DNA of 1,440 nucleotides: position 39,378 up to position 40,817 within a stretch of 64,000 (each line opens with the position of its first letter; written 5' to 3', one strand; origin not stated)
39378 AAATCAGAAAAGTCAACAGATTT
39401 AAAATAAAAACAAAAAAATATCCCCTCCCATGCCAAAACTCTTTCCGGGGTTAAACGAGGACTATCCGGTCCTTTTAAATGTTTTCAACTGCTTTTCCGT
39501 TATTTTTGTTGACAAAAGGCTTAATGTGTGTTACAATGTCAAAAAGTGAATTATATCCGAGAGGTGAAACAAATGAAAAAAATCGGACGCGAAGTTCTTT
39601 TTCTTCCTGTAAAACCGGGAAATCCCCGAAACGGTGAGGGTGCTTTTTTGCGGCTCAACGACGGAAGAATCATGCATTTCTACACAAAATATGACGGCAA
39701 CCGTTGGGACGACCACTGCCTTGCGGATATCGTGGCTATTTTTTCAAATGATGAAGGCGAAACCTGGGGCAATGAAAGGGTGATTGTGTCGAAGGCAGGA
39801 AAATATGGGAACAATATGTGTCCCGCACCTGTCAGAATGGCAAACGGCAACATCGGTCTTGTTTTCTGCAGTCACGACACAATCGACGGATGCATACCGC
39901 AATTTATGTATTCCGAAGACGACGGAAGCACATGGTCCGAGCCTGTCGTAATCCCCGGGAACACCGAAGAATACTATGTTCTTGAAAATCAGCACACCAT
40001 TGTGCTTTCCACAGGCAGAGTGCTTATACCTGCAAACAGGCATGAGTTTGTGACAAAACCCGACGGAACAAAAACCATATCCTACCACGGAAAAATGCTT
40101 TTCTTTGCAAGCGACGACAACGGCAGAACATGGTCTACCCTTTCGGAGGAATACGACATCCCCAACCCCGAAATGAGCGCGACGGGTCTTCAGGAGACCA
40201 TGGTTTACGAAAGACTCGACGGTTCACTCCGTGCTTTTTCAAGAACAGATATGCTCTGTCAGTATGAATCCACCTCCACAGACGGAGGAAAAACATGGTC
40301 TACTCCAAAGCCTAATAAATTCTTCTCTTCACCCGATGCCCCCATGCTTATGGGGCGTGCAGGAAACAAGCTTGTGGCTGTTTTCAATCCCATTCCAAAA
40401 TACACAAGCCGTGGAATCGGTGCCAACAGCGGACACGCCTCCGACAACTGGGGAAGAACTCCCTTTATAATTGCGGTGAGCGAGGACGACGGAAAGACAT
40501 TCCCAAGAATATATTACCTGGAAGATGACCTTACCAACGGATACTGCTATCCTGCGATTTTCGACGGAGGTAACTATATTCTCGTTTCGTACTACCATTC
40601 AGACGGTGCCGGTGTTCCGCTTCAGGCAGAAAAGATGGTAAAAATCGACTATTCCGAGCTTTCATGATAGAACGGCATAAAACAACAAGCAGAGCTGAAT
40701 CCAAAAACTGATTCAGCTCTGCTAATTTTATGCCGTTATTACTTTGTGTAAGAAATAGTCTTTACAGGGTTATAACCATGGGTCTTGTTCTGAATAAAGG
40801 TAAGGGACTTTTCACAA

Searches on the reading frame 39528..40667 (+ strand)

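Call 19: search_protein_families(library=pfam, proteins=[window:39528-40667:+], max_evalue=0.001)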
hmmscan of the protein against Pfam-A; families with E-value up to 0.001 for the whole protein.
window:39528-40667:+ (379 aa): 4 families
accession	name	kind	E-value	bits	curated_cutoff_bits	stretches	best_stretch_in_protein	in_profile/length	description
PF13088.12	BNR_2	-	6.8e-30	104.8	31.4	1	67-349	17-272/277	BNR repeat-like domain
PF24316.1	Tli3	-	4.2e-09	37.3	27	0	161-211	51-107/129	T6SS Tli3 immunity protein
PF02012.26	BNR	-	3.1e-08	32.8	27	0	194-204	2-12/12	BNR/Asp-box repeat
PF21471.3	Reelin_subrepeat-B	-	0.00049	20.3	27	0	34-86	25-78/127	Reelin subrepeat B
